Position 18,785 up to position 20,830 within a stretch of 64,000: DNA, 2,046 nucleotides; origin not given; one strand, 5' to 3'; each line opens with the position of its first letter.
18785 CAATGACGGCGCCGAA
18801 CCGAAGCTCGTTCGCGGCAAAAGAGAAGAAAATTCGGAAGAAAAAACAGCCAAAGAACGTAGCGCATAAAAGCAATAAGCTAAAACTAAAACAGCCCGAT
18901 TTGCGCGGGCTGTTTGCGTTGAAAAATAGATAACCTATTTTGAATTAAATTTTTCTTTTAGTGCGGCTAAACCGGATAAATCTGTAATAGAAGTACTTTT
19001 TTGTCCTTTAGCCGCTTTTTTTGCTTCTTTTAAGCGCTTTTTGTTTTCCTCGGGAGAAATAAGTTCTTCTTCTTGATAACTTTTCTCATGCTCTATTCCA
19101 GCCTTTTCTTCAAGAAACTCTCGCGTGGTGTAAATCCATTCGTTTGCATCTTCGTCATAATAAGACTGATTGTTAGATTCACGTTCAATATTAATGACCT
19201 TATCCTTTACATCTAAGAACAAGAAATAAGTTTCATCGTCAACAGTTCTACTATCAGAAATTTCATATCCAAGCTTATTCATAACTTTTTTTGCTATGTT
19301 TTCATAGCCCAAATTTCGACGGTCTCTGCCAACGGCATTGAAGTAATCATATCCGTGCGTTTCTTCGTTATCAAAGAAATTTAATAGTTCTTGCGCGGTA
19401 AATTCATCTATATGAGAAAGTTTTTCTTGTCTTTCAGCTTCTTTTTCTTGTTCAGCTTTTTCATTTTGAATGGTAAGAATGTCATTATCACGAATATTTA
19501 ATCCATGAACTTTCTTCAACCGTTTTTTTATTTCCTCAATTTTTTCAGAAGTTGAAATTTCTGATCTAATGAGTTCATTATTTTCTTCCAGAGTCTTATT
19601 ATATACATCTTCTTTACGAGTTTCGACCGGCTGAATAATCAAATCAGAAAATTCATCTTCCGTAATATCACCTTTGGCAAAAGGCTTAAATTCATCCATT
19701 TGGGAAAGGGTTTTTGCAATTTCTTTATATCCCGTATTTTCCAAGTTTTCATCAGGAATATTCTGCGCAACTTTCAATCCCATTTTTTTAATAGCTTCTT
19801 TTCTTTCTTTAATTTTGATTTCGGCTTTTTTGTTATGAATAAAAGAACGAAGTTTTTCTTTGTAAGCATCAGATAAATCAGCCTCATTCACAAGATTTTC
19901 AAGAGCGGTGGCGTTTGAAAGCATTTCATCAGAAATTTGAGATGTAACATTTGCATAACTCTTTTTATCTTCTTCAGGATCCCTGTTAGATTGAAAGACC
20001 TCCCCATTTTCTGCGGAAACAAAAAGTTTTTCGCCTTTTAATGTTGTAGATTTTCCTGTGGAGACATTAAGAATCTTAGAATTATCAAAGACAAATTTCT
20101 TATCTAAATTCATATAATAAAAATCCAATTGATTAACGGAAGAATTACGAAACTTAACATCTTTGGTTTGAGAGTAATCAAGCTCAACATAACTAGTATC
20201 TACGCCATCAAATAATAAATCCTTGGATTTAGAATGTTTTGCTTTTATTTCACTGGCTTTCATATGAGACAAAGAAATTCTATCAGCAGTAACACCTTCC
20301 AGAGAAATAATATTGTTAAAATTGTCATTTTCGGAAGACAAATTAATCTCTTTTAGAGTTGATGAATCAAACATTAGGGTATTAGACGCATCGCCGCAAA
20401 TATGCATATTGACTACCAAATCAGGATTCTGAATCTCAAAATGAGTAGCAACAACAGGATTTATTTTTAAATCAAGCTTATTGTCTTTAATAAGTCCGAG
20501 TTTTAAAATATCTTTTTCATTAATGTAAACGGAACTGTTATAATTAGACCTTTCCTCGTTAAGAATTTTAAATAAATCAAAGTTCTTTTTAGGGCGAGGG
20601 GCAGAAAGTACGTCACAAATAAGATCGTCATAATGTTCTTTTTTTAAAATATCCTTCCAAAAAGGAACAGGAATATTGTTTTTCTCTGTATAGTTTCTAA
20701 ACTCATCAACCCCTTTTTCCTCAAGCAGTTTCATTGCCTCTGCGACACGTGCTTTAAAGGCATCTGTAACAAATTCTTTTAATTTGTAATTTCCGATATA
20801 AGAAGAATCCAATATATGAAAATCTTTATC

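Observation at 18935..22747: Lone, AT-rich ~1260-aa DEAH/RHA helicase with a ~650-aa novel C-terminal extension: best candidate for an undescribed single-gene system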

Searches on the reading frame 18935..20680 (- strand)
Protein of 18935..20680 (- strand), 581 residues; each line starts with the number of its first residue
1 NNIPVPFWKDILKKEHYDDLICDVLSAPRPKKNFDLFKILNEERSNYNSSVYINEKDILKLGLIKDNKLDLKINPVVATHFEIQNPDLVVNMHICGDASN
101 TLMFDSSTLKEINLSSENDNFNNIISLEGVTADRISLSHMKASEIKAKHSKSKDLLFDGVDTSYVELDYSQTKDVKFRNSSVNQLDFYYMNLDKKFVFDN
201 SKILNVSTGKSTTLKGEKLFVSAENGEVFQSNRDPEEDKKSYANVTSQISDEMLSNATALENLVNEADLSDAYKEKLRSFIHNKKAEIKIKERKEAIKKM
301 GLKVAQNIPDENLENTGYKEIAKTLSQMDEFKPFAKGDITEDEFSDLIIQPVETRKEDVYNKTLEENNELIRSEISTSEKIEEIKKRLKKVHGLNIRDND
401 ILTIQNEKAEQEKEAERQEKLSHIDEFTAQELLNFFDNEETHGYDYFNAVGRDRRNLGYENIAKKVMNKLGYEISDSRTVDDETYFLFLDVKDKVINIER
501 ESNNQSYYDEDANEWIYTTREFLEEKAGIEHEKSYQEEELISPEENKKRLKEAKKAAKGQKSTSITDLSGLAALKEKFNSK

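Call 35: search_protein_representatives(protein=window:18935-20680:-)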
Query: 581 residues. Proteins with E-value up to 0.001 (for the whole library): 13; up to 1e-10: 9; up to 1e-30: 2. The best 13 are listed.
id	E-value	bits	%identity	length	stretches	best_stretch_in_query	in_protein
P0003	2.9e-125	435.5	40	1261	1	1-580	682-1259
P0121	6.6e-39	150.6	56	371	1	1-143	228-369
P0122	7.2e-30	120.7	69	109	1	300-392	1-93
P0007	2.5e-27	112.3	26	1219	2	2-298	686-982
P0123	1.9e-24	102.9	33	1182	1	244-580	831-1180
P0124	2.0e-23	99.5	41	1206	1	408-579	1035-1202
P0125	2.0e-22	96.2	31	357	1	219-470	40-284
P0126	1.2e-13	67.3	48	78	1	269-345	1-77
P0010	2.5e-13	66.2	28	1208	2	1-262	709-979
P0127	1.3e-07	47.3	34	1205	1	348-579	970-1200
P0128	1.2e-06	44.1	36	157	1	435-576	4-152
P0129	1.2e-04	37.5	36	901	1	403-522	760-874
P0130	1.5e-04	37.2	30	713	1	344-529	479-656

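Call 53: predict_structure(alignment_id=A2)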
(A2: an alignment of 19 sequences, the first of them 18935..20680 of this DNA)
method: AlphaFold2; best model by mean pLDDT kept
length: 581 residues; sequences in the alignment: 19
mean_pLDDT: 85.2   pTM: 0.52
mean pLDDT of the five models: 85.2, 84.8, 82.2, 81.7, 81.5
residues with pLDDT >= 90: 255; 70-90: 253; 50-70: 56; < 50: 17
segments of 3 or more residues with pLDDT < 50: 532-541, 560-563
pLDDT, mean of each block of 10 residues (from residue 1): 71 87 90 83 77 94 95 92 97 89 96 89 91 97 95 96 95 95 94 92 92 88 87 87 88 72 87 88 85 89 91 86 87 77 91 92 91 88 90 89 90 86 91 83 81 90 92 70 85 93 80 78 87 41 64 58 53 61 40
secondary structure, 60 per line:
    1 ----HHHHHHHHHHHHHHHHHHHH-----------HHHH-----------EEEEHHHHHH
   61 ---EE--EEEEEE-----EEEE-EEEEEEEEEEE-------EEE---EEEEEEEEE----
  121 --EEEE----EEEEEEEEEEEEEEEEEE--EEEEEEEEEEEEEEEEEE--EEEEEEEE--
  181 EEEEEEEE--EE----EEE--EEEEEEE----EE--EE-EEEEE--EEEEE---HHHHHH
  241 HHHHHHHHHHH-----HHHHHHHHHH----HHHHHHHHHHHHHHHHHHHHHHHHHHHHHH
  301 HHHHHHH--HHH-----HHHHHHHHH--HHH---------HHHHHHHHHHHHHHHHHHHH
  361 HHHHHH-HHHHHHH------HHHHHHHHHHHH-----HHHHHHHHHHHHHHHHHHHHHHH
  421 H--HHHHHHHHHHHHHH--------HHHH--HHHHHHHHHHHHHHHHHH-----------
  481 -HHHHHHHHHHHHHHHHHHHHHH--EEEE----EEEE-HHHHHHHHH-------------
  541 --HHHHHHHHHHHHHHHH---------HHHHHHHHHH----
elements in order: H5-24 H36-39 E51-54 H55-60 E68-73 E79-82 E84-94 E102-104 E108-116 E123-126 E131-148 E151-168 E171-178 E181-188 E197-199 E202-208 E220-224 E227-231 H235-251 H257-266 H271-307 H318-326 H341-366 H368-374 H381-392 H398-421 H424-437 H446-449 H452-469 H482-503 E506-509 E514-517 H519-527 H543-558 H568-577

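Call 56: fold_search(model_id=the predicted structure, library=pdb)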
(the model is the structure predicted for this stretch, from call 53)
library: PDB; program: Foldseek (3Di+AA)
matches with E <= 10: 58; with E <= 0.001: 0
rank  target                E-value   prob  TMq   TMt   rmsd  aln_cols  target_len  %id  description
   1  8b6h_DO               7.0e-01  0.25  0.12  0.16  39.4       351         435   12  Cryo-EM structure of cytochrome c oxidase dimer (complex IV) from respiratory supercomplex of Tetrahymena thermophila (released 2023-03-29)
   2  1k8f_A                8.7e-01  0.13  0.10  0.26  13.3       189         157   10  CRYSTAL STRUCTURE OF THE HUMAN C-TERMINAL CAP1-ADENYLYL CYCLASE ASSOCIATED PROTEIN (released 2003-07-01)
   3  8qfc_B                2.0e+00  0.08  0.12  0.11  18.7       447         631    9  UFL1 E3 ligase bound 60S ribosome (released 2024-02-21)
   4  8rwz_E                2.3e+00  0.09  0.14  0.14  21.0       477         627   12  Open non-crosslinked structure Brd4BD2-MZ1-(NEDD8)-CRL2VHL (released 2024-03-06)
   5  6ldi_F                2.4e+00  0.07  0.11  0.12  26.3       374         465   13  The cryo-EM structure of E. coli CueR transcription activation complex (released 2020-09-30)
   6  7uia_C                2.8e+00  0.75  0.12  0.64   6.8       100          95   15  Crystal structure of BoNT/E receptor binding domain in complex with SV2 and VHH (released 2023-04-05)
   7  6vjs_Y                2.9e+00  0.06  0.10  0.11  24.7       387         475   13  Escherichia coli RNA polymerase and ureidothiophene-2-carboxylic acid complex (released 2020-10-07)
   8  4fqg_B                3.6e+00  0.28  0.17  0.38  11.5       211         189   14  Crystal structure of the TCERG1 FF4-6 tandem repeat domain (released 2013-02-27)
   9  6qhd_B                3.8e+00  0.06  0.07  0.08  24.7       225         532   11  Lysine acetylated and tyrosine phosphorylated STAT3 in a complex with DNA (released 2019-06-19)
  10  4fqg_A                3.9e+00  0.21  0.15  0.33   8.9       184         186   18  Crystal structure of the TCERG1 FF4-6 tandem repeat domain (released 2013-02-27)
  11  7mkd_L                3.9e+00  0.04  0.09  0.10  25.8       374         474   11  Cryo-EM structure of Escherichia coli RNA polymerase bound to lambda PR promoter DNA (class 1) (released 2021-09-29)
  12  8waf                  4.1e+00  0.06  0.08  0.15  28.5       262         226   11  Crystal structure of the C-terminal fragment (residues 756-982 with the C864S mutation) of Arabidopsis thaliana CHUP1 (released 2024-01-17)
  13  5nxk_A                4.3e+00  0.05  0.12  0.19  12.2       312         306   11  L. reuteri 53608 SRRP (released 2018-03-21)
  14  5jmc_D                4.5e+00  0.03  0.06  0.24  11.1       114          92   14  Receptor binding domain of Botulinum neurotoxin A in complex with rat SV2C (released 2016-06-15)
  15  9fyq_A                4.7e+00  0.09  0.11  0.11  19.5       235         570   11  Cryo-EM structure of native SV2A in complex with TeNT-Hc, gangliosides and Pro-Macrobody 5 (released 2025-05-21)
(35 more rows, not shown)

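Call 68: search_protein_families(library=pfam, proteins=[P0123, P0124, P0127, P0129, P0130, P0125, P0128], max_evalue=0.01)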
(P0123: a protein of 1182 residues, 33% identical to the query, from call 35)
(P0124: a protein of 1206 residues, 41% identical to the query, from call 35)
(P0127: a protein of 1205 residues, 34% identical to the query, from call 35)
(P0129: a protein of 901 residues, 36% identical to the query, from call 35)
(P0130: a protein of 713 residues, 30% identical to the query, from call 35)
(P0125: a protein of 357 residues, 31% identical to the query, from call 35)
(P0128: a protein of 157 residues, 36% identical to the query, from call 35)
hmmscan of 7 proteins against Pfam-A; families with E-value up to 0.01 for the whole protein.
P0123 (1182 aa): 0 families

P0124 (1206 aa): 0 families

P0127 (1205 aa): 0 families

P0129 (901 aa): 3 families
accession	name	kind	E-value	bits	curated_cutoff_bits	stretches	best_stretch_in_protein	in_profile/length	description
PF00013.35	KH_1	-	2.7e-07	30.7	21.5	1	496-534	2-40/66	KH domain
PF07650.23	KH_2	-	8.5e-05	22.7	22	1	504-531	35-62/78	KH domain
PF13444.12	Acetyltransf_5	-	0.0023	19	22.4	0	239-291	34-85/102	Acetyltransferase (GNAT) domain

P0130 (713 aa): 6 families
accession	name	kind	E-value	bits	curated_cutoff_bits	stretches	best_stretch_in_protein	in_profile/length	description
PF00013.35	KH_1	-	8.5e-07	29.1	21.5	1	349-382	3-36/66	KH domain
PF07650.23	KH_2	-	0.00015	21.9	22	1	355-382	34-62/78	KH domain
PF01870.24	Hjc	-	0.0012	19.2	21.1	1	211-250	2-35/93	Archaeal holliday junction resolvase (hjc)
PF13083.13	KH_KhpA-B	-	0.0029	17.9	32.1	0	341-369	24-52/73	KhpA/KhpB, KH domain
PF13399.11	LytR_C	-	0.0041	18.5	22.2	0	208-264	12-66/86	LytR cell envelope-related transcriptional attenuator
PF04051.21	TRAPP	-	0.0083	16.3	27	0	17-66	20-64/154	Transport protein particle (TRAPP) component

P0125 (357 aa): 0 families

P0128 (157 aa): 0 families

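Call 69: search_protein_families(library=ncbifam, proteins=[P0123, P0124, P0127, P0129, P0130], max_evalue=0.1)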
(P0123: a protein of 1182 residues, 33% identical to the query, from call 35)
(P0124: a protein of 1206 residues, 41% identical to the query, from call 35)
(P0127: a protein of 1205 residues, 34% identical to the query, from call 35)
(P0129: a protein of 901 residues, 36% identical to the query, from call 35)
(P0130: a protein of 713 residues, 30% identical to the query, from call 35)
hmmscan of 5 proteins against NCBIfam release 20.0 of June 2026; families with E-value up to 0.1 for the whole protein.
P0123 (1182 aa): 0 families

P0124 (1206 aa): 1 family
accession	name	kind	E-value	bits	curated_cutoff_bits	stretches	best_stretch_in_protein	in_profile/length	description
TIGR03350.1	type_VI_ompA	equivalog_domain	0.013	15.5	139.8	1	894-964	9-79/137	type VI secretion system protein TssL, long form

P0127 (1205 aa): 1 family
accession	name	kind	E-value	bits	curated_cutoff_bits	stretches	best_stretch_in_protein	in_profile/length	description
TIGR01659.1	sex-lethal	subfamily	0.0033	17.1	486.2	1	494-614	14-131/346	sex-lethal family splicing factor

P0129 (901 aa): 4 families
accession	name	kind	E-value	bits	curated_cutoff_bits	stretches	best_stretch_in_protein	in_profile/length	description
NF010329.0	PRK13763.1-4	equivalog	0.00077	19.2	277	1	499-529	5-35/182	putative RNA-processing protein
TIGR01952.1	nusA_arch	equivalog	0.0065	16.8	74.35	1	490-538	30-77/141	NusA-like transcription termination signal-binding factor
NF010332.0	PRK13763.2-2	equivalog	0.022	14.9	270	0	499-529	6-36/179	putative RNA-processing protein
NF003219.0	PRK04191.1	equivalog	0.031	13.6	147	1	506-530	52-76/229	30S ribosomal protein S3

P0130 (713 aa): 4 families
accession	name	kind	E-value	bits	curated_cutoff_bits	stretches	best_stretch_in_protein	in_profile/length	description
NF006261.0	PRK08406.1-5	equivalog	0.0035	17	231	1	348-383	34-69/173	transcription elongation factor NusA-like protein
TIGR01952.1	nusA_arch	equivalog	0.0082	16.5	74.35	1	341-384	29-71/141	NusA-like transcription termination signal-binding factor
NF003219.0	PRK04191.1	equivalog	0.0094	15.3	147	1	348-388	44-82/229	30S ribosomal protein S3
NF006258.0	PRK08406.1-2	equivalog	0.037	14.4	243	1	343-382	97-136/142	transcription elongation factor NusA-like protein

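Call 73: find_encoding_contigs(protein=P0123, flank=8000, max_places=3)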
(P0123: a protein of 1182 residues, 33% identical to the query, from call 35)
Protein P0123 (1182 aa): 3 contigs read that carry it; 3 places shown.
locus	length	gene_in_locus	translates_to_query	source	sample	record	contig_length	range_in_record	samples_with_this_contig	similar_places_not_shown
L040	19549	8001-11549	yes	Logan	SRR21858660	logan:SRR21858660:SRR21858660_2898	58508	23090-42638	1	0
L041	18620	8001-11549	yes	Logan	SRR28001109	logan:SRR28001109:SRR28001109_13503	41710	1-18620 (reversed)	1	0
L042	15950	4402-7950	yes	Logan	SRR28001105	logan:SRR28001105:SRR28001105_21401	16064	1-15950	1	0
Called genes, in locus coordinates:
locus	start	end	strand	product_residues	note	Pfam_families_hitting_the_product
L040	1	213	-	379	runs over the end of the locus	PF16822:ALGX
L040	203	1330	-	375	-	PF16822:ALGX, PF19040:SGNH (faint)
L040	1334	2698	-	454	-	PF03062:MBOAT, PF13813:MBOAT_2 (weak)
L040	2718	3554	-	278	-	PF01370:Epimerase, PF02719:Polysacc_synt_2 (faint), PF04321:RmlD_sub_bind, PF16363:GDP_Man_Dehyd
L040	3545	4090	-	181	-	PF00908:dTDP_sugar_isom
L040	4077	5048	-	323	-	PF00483:NTP_transferase, PF12804:NTP_transf_3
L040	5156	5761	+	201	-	PF01966:HD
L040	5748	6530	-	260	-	PF03848:TehB (weak), PF01209:Ubie_methyltran, PF13847:Methyltransf_31, PF08241:Methyltransf_11, PF08242:Methyltransf_12, PF13649:Methyltransf_25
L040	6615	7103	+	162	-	PF01625:PMSR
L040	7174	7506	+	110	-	PF01641:SelR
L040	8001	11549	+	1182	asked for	-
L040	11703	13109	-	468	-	PF03062:MBOAT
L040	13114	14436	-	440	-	PF16822:ALGX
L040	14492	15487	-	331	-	PF00561:Abhydrolase_1, PF12146:Hydrolase_4, PF12697:Abhydrolase_6, PF08386:Abhydrolase_4 (faint)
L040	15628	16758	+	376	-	PF01979:Amidohydro_1, PF07969:Amidohydro_3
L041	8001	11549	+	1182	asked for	-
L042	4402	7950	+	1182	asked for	-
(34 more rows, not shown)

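Call 86: fold_search(model_id=the predicted structure, library=viral)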
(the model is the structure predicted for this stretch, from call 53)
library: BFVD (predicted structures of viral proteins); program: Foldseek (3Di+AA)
matches with E <= 10: 201; with E <= 0.001: 0
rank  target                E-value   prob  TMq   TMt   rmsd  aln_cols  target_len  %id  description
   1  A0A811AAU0            1.6e-01  0.99  0.22  0.36   5.8       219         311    8  (no name in the UniProt tables at hand)
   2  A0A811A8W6            2.4e-01  0.41  0.13  0.19  11.9       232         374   12  (no name in the UniProt tables at hand)
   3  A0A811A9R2            2.5e-01  0.18  0.08  0.14  15.3       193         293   14  (no name in the UniProt tables at hand)
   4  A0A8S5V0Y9            2.6e-01  0.23  0.09  0.13  24.8       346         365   12  Uncharacterized protein [Siphoviridae sp. ct3r22]
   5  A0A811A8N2            2.9e-01  0.18  0.11  0.14  15.1       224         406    9  (no name in the UniProt tables at hand)
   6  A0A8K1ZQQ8            3.6e-01  0.35  0.11  0.19  13.3       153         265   14  (no name in the UniProt tables at hand)
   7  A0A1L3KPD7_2          3.9e-01  0.12  0.08  0.05  35.9       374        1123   15  RNA-dependent RNA polymerase (Fragment) [Changping bunya-like virus 1]
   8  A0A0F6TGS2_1          4.5e-01  0.23  0.14  0.10  23.0       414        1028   11  A48 [Rat cytomegalovirus ALL-03]
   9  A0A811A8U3            4.7e-01  0.80  0.18  0.32  14.5       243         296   15  (no name in the UniProt tables at hand)
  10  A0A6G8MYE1            5.1e-01  0.41  0.14  0.22   9.9       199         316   16  Uncharacterized protein [Cedratvirus kamchatka]
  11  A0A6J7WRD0            5.4e-01  0.30  0.14  0.11  21.2       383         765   11  Uncharacterized protein [uncultured Caudovirales phage]
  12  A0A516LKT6            5.9e-01  0.23  0.15  0.16  27.4       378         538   11  (no name in the UniProt tables at hand)
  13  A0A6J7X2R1            6.4e-01  0.14  0.08  0.16  23.1       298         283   10  Uncharacterized protein [uncultured Caudovirales phage]
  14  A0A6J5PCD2            7.0e-01  0.06  0.11  0.15  29.2       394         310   12  Uncharacterized protein [uncultured Caudovirales phage]
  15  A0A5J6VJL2            7.3e-01  0.12  0.12  0.17  17.9       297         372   13  Uncharacterized protein [Megaviridae environmental sample]
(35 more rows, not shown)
